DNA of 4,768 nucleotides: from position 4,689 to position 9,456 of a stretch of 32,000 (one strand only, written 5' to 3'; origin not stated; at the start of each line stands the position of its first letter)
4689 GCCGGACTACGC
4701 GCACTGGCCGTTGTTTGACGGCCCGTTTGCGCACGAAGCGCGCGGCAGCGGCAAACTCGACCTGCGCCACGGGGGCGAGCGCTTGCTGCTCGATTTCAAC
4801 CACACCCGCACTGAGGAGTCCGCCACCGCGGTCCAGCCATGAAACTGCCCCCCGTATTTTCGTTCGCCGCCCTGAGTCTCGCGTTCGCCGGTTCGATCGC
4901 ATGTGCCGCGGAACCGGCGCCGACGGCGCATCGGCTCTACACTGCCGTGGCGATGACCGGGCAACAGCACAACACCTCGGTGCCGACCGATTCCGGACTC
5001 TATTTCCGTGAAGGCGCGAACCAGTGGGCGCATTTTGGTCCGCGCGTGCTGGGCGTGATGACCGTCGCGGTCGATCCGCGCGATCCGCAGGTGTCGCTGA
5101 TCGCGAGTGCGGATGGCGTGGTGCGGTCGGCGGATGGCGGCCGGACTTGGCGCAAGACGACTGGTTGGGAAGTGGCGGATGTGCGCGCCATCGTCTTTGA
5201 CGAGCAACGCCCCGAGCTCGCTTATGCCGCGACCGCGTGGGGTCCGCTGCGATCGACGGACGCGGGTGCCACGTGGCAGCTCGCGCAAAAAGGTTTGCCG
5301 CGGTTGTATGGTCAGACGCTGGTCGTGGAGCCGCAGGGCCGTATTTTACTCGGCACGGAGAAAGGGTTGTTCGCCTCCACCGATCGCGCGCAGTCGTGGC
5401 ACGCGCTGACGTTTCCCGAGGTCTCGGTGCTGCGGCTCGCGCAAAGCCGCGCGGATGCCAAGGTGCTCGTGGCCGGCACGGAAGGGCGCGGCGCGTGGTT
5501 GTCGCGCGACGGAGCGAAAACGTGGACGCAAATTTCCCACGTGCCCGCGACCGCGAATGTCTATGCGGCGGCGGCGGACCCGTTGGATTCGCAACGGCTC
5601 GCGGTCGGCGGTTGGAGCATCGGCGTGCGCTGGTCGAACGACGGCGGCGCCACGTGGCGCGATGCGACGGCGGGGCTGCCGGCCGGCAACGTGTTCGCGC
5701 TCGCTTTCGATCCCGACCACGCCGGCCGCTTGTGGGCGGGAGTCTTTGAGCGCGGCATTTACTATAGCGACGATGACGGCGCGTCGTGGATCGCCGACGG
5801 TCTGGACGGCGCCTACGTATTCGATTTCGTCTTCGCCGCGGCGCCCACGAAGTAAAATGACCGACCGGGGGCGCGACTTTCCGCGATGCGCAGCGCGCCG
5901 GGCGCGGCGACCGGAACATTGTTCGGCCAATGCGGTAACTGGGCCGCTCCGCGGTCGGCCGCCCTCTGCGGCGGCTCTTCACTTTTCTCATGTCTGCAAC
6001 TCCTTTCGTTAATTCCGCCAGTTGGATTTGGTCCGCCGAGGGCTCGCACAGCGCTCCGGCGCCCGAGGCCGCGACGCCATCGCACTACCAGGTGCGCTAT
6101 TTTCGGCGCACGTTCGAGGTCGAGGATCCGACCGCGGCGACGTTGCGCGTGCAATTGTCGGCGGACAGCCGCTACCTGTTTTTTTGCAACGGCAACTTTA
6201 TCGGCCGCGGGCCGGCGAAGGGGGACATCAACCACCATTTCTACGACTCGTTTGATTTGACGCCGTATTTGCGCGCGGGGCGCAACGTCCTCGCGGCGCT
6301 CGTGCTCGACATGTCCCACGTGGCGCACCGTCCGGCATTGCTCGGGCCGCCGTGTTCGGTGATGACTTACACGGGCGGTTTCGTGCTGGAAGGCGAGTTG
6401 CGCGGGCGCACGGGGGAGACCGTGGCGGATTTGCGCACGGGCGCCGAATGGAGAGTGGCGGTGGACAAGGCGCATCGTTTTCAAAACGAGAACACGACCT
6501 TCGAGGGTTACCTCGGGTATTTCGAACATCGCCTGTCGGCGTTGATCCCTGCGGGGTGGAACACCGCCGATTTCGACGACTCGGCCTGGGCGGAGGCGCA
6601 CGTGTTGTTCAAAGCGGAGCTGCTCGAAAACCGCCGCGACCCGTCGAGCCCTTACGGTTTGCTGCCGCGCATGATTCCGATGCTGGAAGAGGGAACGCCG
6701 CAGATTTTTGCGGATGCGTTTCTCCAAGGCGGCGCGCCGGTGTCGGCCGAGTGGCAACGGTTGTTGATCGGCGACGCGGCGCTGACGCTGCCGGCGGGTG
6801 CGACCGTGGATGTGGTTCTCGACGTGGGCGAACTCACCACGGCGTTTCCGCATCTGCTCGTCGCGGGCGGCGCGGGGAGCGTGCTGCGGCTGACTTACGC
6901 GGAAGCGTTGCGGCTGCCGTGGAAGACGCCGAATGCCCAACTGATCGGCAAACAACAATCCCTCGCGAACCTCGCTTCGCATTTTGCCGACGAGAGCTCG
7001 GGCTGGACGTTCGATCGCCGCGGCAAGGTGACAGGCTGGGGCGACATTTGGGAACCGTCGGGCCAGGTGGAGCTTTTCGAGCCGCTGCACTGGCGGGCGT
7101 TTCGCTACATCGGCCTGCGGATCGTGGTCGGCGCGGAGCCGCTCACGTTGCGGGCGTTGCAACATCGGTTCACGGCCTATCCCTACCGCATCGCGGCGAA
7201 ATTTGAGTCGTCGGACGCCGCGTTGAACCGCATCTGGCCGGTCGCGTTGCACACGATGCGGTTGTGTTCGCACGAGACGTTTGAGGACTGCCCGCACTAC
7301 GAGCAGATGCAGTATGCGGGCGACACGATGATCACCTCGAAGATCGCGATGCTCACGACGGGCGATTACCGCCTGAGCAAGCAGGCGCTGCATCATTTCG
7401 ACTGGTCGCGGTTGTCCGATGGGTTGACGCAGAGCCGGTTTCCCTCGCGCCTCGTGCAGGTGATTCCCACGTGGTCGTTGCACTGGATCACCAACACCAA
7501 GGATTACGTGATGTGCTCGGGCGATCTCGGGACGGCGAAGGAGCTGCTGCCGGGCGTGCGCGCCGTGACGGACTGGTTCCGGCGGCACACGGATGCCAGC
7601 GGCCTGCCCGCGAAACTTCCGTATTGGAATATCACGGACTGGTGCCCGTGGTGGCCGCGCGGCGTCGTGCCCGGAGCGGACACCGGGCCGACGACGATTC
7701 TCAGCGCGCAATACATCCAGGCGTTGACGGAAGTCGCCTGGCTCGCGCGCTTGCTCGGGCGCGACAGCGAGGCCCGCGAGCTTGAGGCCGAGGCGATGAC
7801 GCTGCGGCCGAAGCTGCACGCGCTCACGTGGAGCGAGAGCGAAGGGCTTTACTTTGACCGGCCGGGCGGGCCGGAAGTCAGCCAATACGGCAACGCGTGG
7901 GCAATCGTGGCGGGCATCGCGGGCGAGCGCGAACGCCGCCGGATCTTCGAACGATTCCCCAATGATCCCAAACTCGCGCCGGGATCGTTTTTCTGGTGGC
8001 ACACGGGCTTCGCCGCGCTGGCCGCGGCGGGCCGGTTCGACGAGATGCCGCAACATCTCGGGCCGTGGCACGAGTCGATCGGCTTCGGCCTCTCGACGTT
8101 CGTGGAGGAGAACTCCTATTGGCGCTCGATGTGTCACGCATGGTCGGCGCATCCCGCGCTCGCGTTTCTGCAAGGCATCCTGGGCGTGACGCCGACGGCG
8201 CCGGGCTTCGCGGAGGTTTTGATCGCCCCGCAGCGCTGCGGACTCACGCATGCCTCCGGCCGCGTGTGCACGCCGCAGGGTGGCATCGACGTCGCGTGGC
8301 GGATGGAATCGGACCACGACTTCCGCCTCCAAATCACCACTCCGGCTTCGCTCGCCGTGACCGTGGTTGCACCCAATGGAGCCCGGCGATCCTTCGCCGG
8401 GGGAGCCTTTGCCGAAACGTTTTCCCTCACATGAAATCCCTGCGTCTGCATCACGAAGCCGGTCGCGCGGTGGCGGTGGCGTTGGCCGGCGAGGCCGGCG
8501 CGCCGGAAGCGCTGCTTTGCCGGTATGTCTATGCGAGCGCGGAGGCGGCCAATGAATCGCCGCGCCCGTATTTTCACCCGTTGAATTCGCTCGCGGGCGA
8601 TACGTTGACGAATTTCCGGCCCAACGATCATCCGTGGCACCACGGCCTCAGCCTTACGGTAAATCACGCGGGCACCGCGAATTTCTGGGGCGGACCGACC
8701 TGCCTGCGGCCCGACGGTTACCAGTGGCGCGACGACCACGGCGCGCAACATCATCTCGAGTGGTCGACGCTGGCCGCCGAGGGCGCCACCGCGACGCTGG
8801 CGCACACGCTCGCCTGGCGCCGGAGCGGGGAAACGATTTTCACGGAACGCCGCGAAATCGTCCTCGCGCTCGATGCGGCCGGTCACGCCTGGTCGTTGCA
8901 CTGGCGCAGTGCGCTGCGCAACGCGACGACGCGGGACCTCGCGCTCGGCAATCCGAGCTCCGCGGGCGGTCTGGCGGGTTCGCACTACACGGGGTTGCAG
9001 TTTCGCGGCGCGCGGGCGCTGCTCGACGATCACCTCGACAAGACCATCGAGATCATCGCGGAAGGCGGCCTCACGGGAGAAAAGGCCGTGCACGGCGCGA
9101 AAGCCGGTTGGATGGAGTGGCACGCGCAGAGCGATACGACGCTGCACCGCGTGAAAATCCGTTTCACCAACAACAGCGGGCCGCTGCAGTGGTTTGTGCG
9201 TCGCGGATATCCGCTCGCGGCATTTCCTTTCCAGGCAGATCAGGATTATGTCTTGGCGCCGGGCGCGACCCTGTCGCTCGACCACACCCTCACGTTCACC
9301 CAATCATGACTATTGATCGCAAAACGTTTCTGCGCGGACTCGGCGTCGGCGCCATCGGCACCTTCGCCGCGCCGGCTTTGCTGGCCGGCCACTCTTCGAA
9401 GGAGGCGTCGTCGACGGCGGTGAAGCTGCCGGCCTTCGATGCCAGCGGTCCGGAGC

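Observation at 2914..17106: Three paralogous pairs of an unassigned secreted ~630-aa protein (T) with a six-Asp-box BNR propeller (B): candidate undescribed glycan-processing module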

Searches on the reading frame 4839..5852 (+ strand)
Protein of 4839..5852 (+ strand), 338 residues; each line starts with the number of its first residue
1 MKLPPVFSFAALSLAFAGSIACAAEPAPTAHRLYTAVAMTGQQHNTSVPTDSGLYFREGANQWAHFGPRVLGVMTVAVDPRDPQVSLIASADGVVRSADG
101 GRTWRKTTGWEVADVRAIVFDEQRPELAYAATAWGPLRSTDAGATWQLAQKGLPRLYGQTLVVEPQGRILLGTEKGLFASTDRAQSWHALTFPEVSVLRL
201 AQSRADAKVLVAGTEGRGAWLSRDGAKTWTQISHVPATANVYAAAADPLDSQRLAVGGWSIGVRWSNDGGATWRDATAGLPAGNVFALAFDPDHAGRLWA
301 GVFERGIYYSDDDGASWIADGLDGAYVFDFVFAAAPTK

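Call 5: search_protein_families(library=pfam, proteins=[window:4839-5852:+], max_evalue=1)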
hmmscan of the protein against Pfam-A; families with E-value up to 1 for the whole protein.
window:4839-5852:+ (338 aa): 8 families
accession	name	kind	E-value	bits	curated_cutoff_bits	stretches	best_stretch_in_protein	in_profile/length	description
PF15902.12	Sortilin-Vps10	-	6.9e-15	55.2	33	3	219-317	3-109/446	Sortilin, neurotensin receptor 3,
PF02012.26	BNR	-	2.2e-06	27.2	27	1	138-148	2-12/12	BNR/Asp-box repeat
PF14870.12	PSII_BNR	-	0.00041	20.1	27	1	87-320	33-269/303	Photosynthesis system II assembly factor YCF48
PF13088.12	BNR_2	-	0.001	19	31.4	0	258-283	79-103/277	BNR repeat-like domain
PF07494.17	Reg_prop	-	0.046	14.4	20.4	0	279-301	1-21/24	Two component regulator propeller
PF22599.2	SecDF_P1_head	-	0.17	12.2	27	0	252-291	36-71/114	SecDF, P1 head subdomain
PF24316.1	Tli3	-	0.2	12.4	27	0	95-106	87-98/129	T6SS Tli3 immunity protein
PF15899.11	BNR_6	-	0.81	10.4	27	0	220-232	2-14/14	BNR-Asp box repeat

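Call 6: search_protein_families(library=ncbifam, proteins=[window:4839-5852:+], max_evalue=1)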
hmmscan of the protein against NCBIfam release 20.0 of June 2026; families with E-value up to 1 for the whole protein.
window:4839-5852:+ (338 aa): 2 families
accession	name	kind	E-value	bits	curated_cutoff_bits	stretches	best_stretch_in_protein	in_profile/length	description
NF045728.1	glycosyl_F510_1955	equivalog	9.8e-33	113.4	175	4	160-255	141-235/246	F510_1955 family glycosylhydrolase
NF010237.0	PRK13684.1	equivalog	0.00016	20.8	326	1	87-320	61-295/334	photosynthesis system II assembly factor Ycf48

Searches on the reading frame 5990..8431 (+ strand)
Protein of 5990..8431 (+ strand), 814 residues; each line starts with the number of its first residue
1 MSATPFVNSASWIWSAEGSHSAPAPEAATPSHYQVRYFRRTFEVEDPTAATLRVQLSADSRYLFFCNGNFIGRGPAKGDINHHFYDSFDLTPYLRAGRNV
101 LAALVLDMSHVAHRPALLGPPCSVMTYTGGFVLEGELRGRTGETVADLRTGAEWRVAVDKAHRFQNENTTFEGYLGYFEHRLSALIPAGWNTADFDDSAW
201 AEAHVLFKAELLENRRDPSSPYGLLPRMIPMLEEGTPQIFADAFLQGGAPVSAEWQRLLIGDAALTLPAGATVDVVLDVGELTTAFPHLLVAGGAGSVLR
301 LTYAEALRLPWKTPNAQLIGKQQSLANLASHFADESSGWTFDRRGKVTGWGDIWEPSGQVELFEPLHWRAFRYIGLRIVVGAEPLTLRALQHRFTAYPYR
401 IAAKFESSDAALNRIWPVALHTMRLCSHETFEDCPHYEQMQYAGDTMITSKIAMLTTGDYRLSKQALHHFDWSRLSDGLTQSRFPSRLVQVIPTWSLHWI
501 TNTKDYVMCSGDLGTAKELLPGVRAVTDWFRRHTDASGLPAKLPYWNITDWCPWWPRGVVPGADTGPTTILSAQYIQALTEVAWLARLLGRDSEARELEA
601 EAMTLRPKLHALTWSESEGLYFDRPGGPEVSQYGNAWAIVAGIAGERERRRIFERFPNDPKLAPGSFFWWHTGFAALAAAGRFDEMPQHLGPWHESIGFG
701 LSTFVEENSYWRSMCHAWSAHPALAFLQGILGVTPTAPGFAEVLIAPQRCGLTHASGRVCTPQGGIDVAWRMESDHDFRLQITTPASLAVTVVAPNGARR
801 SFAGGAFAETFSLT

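Call 13: search_protein_families(library=pfam, proteins=[window:5990-8431:+], max_evalue=0.001)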
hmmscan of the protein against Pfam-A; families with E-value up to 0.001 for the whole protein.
window:5990-8431:+ (814 aa): 5 families
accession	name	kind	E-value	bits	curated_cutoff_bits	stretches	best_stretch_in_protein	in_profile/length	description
PF17389.8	Bac_rhamnosid6H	-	3.1e-25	89.6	24.5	1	402-644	3-237/339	Bacterial alpha-L-rhamnosidase 6 hairpin glycosidase domain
PF17390.7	Bac_rhamnosid_C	-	7.5e-13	48.5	22.1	1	732-800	1-69/78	Bacterial alpha-L-rhamnosidase C-terminal domain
PF22422.2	MGH1-like_GH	-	9.5e-06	25.8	27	1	508-625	79-229/356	Mannosylglycerate hydrolase MGH1-like glycoside hydrolase domain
PF08531.16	Bac_rhamnosid_N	-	8.4e-05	22.9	25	1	81-208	38-155/172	Alpha-L-rhamnosidase N-terminal domain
PF02837.24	Glyco_hydro_2_N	-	0.00038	20.9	28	0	27-109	58-137/169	Glycosyl hydrolases family 2, sugar binding domain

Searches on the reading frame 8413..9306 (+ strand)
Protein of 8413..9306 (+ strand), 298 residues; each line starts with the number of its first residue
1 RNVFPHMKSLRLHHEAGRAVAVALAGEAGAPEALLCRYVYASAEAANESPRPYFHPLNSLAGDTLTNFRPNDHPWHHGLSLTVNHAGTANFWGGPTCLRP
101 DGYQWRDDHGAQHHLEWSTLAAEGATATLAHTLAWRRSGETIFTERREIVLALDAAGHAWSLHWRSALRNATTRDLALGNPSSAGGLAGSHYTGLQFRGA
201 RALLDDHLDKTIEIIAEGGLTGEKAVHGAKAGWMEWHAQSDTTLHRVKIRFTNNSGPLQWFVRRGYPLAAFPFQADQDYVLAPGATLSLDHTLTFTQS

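Call 13: search_protein_families(library=pfam, proteins=[window:8413-9306:+], max_evalue=0.001)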
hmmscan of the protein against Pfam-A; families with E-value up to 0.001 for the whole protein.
window:8413-9306:+ (298 aa): 1 family
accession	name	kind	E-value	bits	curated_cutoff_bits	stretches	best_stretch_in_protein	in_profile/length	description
PF14100.11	DUF6807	-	5.2e-53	180.8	27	1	34-295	10-255/270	Family of unknown function (DUF6807)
